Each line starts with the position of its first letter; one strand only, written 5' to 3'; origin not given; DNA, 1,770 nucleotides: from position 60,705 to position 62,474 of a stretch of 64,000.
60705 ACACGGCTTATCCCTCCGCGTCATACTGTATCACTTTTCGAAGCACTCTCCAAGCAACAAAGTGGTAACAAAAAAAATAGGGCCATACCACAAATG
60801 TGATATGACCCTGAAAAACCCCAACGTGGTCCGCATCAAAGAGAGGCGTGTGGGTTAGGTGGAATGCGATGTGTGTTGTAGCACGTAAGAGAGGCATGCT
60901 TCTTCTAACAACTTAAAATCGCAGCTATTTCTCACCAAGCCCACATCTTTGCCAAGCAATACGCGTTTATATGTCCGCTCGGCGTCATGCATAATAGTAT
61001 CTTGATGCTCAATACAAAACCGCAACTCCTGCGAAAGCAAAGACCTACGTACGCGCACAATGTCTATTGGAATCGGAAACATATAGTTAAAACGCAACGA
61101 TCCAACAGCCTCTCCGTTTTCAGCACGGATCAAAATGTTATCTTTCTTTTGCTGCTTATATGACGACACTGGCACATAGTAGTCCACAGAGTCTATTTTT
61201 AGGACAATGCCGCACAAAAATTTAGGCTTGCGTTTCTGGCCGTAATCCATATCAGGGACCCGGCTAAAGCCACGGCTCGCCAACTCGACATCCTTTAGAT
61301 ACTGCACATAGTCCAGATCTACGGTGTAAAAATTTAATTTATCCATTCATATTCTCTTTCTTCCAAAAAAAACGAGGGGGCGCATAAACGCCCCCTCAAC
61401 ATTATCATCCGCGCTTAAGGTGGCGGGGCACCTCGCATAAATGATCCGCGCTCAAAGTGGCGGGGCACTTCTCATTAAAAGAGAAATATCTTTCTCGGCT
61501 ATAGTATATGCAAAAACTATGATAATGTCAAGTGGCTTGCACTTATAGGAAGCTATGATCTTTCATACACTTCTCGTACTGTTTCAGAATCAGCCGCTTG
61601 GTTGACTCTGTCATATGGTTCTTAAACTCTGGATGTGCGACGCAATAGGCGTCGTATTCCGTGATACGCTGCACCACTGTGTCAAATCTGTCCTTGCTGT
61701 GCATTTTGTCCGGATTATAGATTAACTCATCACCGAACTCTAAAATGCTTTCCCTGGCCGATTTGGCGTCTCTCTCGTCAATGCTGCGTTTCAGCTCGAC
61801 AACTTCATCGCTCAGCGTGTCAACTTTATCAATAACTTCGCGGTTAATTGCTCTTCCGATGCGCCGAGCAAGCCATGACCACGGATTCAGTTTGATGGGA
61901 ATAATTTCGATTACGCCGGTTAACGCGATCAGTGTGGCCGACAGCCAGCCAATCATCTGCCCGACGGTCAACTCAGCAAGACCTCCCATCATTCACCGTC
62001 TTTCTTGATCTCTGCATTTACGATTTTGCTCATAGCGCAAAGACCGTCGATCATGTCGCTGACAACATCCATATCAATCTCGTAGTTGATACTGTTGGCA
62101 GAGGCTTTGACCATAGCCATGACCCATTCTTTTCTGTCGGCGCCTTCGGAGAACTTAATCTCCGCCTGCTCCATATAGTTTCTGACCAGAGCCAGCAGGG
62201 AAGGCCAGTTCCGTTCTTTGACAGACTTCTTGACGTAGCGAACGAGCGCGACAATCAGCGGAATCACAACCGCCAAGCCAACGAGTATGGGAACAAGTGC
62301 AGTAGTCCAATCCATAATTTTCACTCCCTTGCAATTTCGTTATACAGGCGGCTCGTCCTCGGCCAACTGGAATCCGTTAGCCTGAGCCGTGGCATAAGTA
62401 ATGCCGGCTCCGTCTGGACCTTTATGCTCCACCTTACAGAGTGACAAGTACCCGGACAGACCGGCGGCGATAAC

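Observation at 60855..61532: Complete ToxIN/AbiQ-like type III toxin-antitoxin locus next to the attachment site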

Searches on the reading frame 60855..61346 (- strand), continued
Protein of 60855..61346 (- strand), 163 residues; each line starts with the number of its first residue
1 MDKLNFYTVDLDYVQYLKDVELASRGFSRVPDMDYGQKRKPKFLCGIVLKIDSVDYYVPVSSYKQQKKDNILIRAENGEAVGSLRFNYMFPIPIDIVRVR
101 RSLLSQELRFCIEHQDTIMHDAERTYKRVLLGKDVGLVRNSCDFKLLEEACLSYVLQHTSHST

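Call 27: find_related_loci(query=A1, collection=genome_contigs, flank=3000)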
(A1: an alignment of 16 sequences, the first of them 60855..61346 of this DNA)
Query A1 (163 aa) in genome_contigs; peptide patterns used: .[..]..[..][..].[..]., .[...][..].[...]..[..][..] (x = any residue, [..] = any of these).
261 stretches matched a pattern; 213 encode a relative of the query (tblastn E <= 1e-3); the best 80 are kept; 80 distinct loci.
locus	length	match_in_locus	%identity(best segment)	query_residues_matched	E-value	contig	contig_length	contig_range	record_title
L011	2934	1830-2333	64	1-158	1e-73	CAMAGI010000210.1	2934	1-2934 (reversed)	MAG: uncultured Lachnospiraceae bacterium isolate SRR5666654_bin.16_metaWRAP_v1.3_MAG genome assembly, contig: ERZ114488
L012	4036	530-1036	64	1-159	1e-72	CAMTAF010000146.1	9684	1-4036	MAG TPA_asm: uncultured Hungatella sp. isolate SRR12358626_bin.4_metawrap_v1.3_MAG genome assembly, contig: NODE.4025_le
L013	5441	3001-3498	66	1-156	1e-72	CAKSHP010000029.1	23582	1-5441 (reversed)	MAG: uncultured Clostridia bacterium isolate REFINED_METABAT215_TOP10_CONTIGS_1500_ASSEMBLY_K77_MERGED__Hadza_PheChl_Fib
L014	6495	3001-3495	65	1-155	1e-71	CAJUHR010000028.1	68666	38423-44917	MAG TPA_asm: uncultured Lachnospiraceae bacterium isolate MGBC129633 genome assembly, contig: MGBC129633.28, whole genom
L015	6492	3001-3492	66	1-154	8e-71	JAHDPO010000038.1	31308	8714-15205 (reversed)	MAG: Clostridia bacterium isolate SM1-B15.1 k141_62325, whole genome shotgun sequence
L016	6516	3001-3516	62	1-161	2e-70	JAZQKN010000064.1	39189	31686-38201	MAG: Acutalibacteraceae bacterium isolate T1900044614_TS20190080.MAGScoT_cleanbin_000022 SGB_831_k141_2778087, whole gen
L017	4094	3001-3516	62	1-161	4e-70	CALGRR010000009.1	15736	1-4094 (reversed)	MAG TPA_asm: uncultured Clostridia bacterium isolate SRR6425758_bin.124_CONCOCT_v1.1_MAG genome assembly, contig: ERZ176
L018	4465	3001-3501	63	1-157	4e-70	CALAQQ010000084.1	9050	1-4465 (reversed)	MAG TPA_asm: uncultured Clostridia bacterium isolate SRR6425821_bin.72_CONCOCT_v1.1_MAG genome assembly, contig: ERZ1767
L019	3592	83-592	63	1-160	8e-70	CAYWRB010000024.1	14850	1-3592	MAG TPA_asm: uncultured Hungatella sp. isolate SRP287540_co2_50 genome assembly, contig: NODE_4455_length_14850_cov_4.75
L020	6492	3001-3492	66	1-154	6e-70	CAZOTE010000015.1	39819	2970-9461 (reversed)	MAG TPA_asm: uncultured Eubacteriaceae bacterium isolate SRP241341_co1_164 genome assembly, contig: NODE_1200_length_398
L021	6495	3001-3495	67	1-155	8e-69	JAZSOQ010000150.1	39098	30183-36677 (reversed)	MAG: Eubacteriales bacterium isolate T1900044548_TS20190014.MAGScoT_cleanbin_000077 SGB_169_k141_2899888, whole genome s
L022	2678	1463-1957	67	1-155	1e-69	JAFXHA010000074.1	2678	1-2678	MAG: Clostridia bacterium isolate RGIG6407 Sheep_Rectum-5__c615358, whole genome shotgun sequence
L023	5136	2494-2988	63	1-155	2e-67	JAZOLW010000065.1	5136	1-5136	MAG: Eubacteriales bacterium isolate T1900045651_YK20190345.MAGScoT_cleanbin_000056 SGB_8208_k141_4117883, whole genome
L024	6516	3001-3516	62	1-162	2e-67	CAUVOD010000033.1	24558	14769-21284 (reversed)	MAG TPA_asm: uncultured Lachnospiraceae bacterium isolate SRR23388445_bin.41_MetaWRAP_v1.3_MAG genome assembly, contig:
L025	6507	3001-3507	62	4-162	4e-67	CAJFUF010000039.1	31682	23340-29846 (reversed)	Candidatus Schneewindia gallinarum isolate Coassembly_mag_388 genome assembly, contig: MAGpy_11413_min2k_bin_388_fak87_6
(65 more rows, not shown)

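Call 28: find_related_loci(query=A1, collection=viral_contigs, flank=5000)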
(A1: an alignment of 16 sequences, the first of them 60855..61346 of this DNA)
Query A1 (163 aa) in viral_contigs; peptide patterns used: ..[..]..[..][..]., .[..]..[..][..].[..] (x = any residue, [..] = any of these).
118 stretches matched a pattern; 13 encode a relative of the query (tblastn E <= 1e-3); 13 distinct loci.
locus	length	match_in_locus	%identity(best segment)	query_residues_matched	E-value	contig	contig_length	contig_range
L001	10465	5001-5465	42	1-154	5e-40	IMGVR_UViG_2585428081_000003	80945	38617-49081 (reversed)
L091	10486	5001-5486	45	4-154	9e-37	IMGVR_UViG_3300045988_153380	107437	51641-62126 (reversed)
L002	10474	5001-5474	33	1-159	7e-26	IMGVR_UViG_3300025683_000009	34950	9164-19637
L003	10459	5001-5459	31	1-154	8e-24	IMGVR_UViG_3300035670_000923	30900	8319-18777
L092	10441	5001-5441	30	4-148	2e-17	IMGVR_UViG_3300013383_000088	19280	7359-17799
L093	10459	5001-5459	29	4-154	4e-17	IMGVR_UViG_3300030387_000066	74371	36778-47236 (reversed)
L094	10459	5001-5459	29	4-154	3e-17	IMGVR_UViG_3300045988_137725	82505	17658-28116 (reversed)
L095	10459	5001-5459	29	4-154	3e-17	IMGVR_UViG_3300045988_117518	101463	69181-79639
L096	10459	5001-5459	29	4-154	3e-17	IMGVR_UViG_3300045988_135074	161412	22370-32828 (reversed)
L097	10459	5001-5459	29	4-154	4e-17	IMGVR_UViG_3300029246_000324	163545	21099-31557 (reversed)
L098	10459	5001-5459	29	4-154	8e-17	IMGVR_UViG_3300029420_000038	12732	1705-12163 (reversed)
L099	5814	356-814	29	4-154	8e-17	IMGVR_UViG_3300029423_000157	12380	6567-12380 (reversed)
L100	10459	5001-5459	29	4-154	8e-17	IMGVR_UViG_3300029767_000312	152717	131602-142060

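Call 51: predict_structure(alignment_id=A3)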
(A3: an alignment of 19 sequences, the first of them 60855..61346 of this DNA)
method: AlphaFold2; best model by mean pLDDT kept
length: 163 residues; sequences in the alignment: 19
mean_pLDDT: 88.4   pTM: 0.85
mean pLDDT of the five models: 88.4, 87.9, 87.7, 86.2, 80.1
residues with pLDDT >= 90: 108; 70-90: 36; 50-70: 17; < 50: 2
segments of 3 or more residues with pLDDT < 50: none
pLDDT, mean of each block of 10 residues (from residue 1): 81 95 96 71 80 94 91 91 94 89 76 94 96 92 97 89 47
secondary structure, 60 per line:
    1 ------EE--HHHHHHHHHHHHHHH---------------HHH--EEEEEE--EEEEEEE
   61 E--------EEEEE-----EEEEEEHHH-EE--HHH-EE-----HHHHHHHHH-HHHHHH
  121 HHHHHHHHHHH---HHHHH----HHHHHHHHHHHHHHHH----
elements in order: H11-25 E46-51 E54-61 E70-74 E80-85 H105-113 H115-131 H135-139 H144-159

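Call 58: fold_search(model_id=the predicted structure, library=pdb)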
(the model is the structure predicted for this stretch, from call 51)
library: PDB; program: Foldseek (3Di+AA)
matches with E <= 10: 280; with E <= 0.001: 4
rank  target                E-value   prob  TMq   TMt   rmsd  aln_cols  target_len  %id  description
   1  4ato_A                2.1e-11  1.00  0.79  0.77   2.4       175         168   23  New insights into the mechanism of bacterial Type III toxin-antitoxin systems: selective toxin inhibition by a non-cod (released 2012-12-26)
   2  4glk                  1.6e-08  1.00  0.73  0.73   3.3       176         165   22  Structure and activity of AbiQ, a lactococcal anti-phage endoribonuclease belonging to the type-III toxin-antitoxin syst (released 2013-01-16)
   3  2xd0_A                1.9e-07  1.00  0.68  0.68   3.3       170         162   20  A processed non-coding RNA regulates a bacterial antiviral system (released 2011-01-12)
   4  7d8o_A                2.5e-07  1.00  0.68  0.68   3.8       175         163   19  Crystal structure of E. coli ToxIN type III toxin-antitoxin complex (released 2022-01-05)
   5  4rmo_A                3.0e-03  1.00  0.49  0.51   5.4       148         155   15  Crystal Structure of the CptIN Type III Toxin-Antitoxin System from Eubacterium rectale (released 2015-09-30)
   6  6kyt_B                2.1e-02  0.80  0.30  0.38   8.8       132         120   16  The structure of the M. tb toxin MazEF-mt1 complex (released 2020-08-05)
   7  6kyt_G                2.6e-02  0.84  0.31  0.41   8.2       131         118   15  The structure of the M. tb toxin MazEF-mt1 complex (released 2020-08-05)
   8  7du5_B                2.6e-02  0.77  0.31  0.40   9.3       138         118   15  The structure of the M.tb MazF-mt1 toxin in complex with a fragment of cognate antitoxin (released 2022-01-12)
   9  6kyt_D                2.6e-02  0.77  0.30  0.39   8.7       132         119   16  The structure of the M. tb toxin MazEF-mt1 complex (released 2020-08-05)
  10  5hjz_A                2.6e-02  0.72  0.29  0.39   9.6       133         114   18  Structure of M. tuberculosis MazF-mt1 (Rv2801c) in complex with RNA (released 2017-01-18)
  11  7ewi_C                3.8e-02  0.87  0.36  0.48   6.6       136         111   10  Toxin protein from Staphylococcus aureus (released 2022-02-16)
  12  6kys_B                3.8e-02  0.82  0.34  0.44   6.9       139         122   13  The structure of the M. tb toxin MazF-mt1 (released 2020-08-05)
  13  6kys_A                3.8e-02  0.72  0.31  0.41   9.2       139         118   16  The structure of the M. tb toxin MazF-mt1 (released 2020-08-05)
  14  6kyt_H                4.8e-02  0.77  0.33  0.43   6.7       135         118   12  The structure of the M. tb toxin MazEF-mt1 complex (released 2020-08-05)
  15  5uct_B                5.1e-02  0.75  0.26  0.40   7.4        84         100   17  Mycobacterium tuberculosis toxin MazF-mt6 (released 2017-03-22)
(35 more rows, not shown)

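Call 73: search_protein_families(library=pfam, proteins=[L001:2128-3429:-, L001:3570-4046:-, L001:7063-8484:+, L091:1082-2836:+, L091:3006-3653:+, L091:3653-4024:+, L091:4356-4748:+, L091:5910-7469:-, L091:7989-8441:-, L091:8667-9248:-], max_evalue=0.001)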
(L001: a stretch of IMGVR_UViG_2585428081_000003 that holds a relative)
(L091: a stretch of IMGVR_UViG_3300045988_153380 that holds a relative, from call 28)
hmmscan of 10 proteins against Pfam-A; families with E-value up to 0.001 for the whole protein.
L001:2128-3429:- (433 aa): 1 family
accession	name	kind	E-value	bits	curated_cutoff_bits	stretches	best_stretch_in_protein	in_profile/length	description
PF08378.17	NERD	-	1.5e-12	48.4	22.1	1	40-131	5-96/111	Nuclease-related domain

L001:3570-4046:- (158 aa): 5 families
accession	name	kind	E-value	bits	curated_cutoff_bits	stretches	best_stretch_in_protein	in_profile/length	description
PF01381.28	HTH_3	-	5.4e-16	58.8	23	1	36-90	1-55/55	Helix-turn-helix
PF12844.13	HTH_19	-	1.2e-13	51.2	30.2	1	34-94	2-62/64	Helix-turn-helix domain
PF13560.12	HTH_31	-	1.6e-08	35.2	27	1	35-87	5-58/64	Helix-turn-helix domain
PF13443.12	HTH_26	-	4.7e-06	27.2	22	1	35-87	1-54/63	Cro/C1-type HTH DNA-binding domain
PF17762.8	HTH_ParB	-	0.00016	22.2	22.6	1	36-64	12-40/102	ParB HTH domain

L001:7063-8484:+ (473 aa): 0 families

L091:1082-2836:+ (584 aa): 3 families
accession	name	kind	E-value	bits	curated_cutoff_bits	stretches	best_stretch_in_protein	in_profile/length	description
PF13350.11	Y_phosphatase3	-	1.5e-23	84.5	22.2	1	154-299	6-173/240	Tyrosine phosphatase family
PF22785.1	Tc-R-P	-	0.00035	21.5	27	0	242-274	67-100/106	Polymorphic toxin system, DSP-PTPase phosphatase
PF00102.32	Y_phosphatase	-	0.00086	19.4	20.9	0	252-283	163-198/234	Protein-tyrosine phosphatase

L091:3006-3653:+ (215 aa): 1 family
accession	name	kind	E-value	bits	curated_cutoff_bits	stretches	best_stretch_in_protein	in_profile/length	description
PF18013.6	Phage_lysozyme2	-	3.6e-28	98.9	28.2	1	4-165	1-140/140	Phage tail lysozyme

L091:3653-4024:+ (123 aa): 1 family
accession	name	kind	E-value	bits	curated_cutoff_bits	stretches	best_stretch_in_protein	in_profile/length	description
PF06168.16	DUF981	-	0.00077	19.9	29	1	6-91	7-84/186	Protein of unknown function (DUF981)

L091:4356-4748:+ (130 aa): 0 families

L091:5910-7469:- (519 aa): 4 families
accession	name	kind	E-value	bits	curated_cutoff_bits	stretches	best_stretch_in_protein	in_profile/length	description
PF07508.19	Recombinase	-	6e-27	94.3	21.1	1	182-304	1-101/102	Recombinase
PF00239.26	Resolvase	-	1.5e-21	77.5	23.3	1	5-157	1-143/145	Resolvase, N terminal domain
PF13408.12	Zn_ribbon_recom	-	1.1e-11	45.4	25.3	1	316-372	1-58/58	Recombinase zinc beta ribbon domain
PF14287.11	DUF4368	-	7.6e-08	32.9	25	1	463-519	4-62/67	Domain of unknown function (DUF4368)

L091:7989-8441:- (150 aa): 2 families
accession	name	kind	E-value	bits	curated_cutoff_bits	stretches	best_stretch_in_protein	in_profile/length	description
PF00692.24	dUTPase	-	1.5e-30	106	22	1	11-144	2-129/129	dUTPase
PF22769.1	DCD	-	5.1e-08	33.6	27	1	40-117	75-151/153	dCTP deaminase-like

L091:8667-9248:- (193 aa): 1 family
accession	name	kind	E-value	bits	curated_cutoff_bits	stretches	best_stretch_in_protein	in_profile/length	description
PF05869.16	Dam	-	0.00046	20.3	28.1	1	85-180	54-148/169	DNA N-6-adenine-methyltransferase (Dam)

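Call 87: search_protein_representatives(protein=window:60855-61346:-)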
Query: 163 residues. Proteins with E-value up to 0.001 (for the whole library): 618; up to 1e-10: 257; up to 1e-30: 35. The best 150 are listed.
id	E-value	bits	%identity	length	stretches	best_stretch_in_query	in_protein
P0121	1.8e-59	216.6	67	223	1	1-155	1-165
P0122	2.3e-58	213.0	65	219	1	1-157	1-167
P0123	2.1e-55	203.4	65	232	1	1-156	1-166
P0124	2.6e-53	196.6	61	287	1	1-157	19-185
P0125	2.2e-50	187.1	57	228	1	1-159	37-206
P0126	3.1e-49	183.3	62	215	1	3-153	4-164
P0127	3.4e-48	179.9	51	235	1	3-156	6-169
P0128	1.5e-46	174.6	54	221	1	1-156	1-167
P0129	1.9e-44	167.7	52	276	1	2-160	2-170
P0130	3.6e-42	160.4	56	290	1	3-155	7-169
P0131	1.1e-41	158.8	64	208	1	1-122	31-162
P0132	6.0e-41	156.4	54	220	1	4-154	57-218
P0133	8.4e-41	155.9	54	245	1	4-156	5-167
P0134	1.4e-40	155.2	54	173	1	4-158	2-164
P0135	1.4e-40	155.2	48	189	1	1-159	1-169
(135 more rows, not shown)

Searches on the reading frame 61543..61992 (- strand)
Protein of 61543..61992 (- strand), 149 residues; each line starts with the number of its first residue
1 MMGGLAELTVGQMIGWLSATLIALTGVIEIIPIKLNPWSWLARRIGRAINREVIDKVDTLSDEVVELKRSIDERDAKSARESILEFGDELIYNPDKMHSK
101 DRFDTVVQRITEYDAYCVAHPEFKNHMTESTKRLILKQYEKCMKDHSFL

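Call 17: search_protein_families(library=pfam, proteins=[window:61543-61992:-], max_evalue=0.01)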
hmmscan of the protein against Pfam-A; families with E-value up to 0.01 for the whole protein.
window:61543-61992:- (149 aa): 0 families

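Call 18: search_protein_families(library=phrogs, proteins=[window:61543-61992:-], max_evalue=0.001)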
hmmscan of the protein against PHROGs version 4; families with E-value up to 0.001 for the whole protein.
window:61543-61992:- (149 aa): 1 family
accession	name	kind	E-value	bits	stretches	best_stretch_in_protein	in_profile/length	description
phrog_37604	-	unknown function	1e-30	107.6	1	6-149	27-168/168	-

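Call 55: find_related_loci(query=window:61543-61992:-, collection=viral_contigs, flank=5000)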
Query window:61543-61992:- (149 aa) in viral_contigs; peptide patterns used: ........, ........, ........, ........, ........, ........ (x = any residue, [..] = any of these).
10 stretches matched a pattern; 7 encode a relative of the query (tblastn E <= 1e-3); 7 distinct loci.
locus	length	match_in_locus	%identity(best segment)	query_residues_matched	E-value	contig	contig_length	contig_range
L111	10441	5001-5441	58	3-149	3e-58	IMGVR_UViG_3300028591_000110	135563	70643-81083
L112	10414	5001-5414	51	13-149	2e-44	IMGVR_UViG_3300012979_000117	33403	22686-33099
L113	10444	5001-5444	41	7-149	6e-33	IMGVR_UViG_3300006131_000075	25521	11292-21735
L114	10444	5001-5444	41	7-149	6e-33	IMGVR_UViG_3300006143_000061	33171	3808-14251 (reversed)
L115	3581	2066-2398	40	31-149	4e-22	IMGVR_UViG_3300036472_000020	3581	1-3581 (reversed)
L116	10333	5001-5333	40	31-149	4e-22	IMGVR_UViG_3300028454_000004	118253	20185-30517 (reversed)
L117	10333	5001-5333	40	31-149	4e-22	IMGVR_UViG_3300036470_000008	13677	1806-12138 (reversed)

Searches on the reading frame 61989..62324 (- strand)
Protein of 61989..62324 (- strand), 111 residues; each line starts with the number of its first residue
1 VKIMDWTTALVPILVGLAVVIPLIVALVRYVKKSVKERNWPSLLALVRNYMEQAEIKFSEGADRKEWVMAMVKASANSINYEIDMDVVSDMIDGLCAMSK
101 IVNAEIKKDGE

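Call 17: search_protein_families(library=pfam, proteins=[window:61989-62324:-], max_evalue=0.01)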
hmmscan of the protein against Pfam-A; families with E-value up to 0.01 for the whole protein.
window:61989-62324:- (111 aa): 1 family
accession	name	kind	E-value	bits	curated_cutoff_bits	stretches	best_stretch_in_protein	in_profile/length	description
PF09682.15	Phage_holin_6_1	-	0.0043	17.9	24.9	1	13-92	9-92/101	Bacteriophage holin of superfamily 6 (Holin_LLH)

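Call 18: search_protein_families(library=phrogs, proteins=[window:61989-62324:-], max_evalue=0.001)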
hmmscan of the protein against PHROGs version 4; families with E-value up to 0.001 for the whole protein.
window:61989-62324:- (111 aa): 1 family
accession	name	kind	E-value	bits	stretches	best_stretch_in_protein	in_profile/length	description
phrog_6918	-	lysis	3.8e-05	24.7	1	11-107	12-106/114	holin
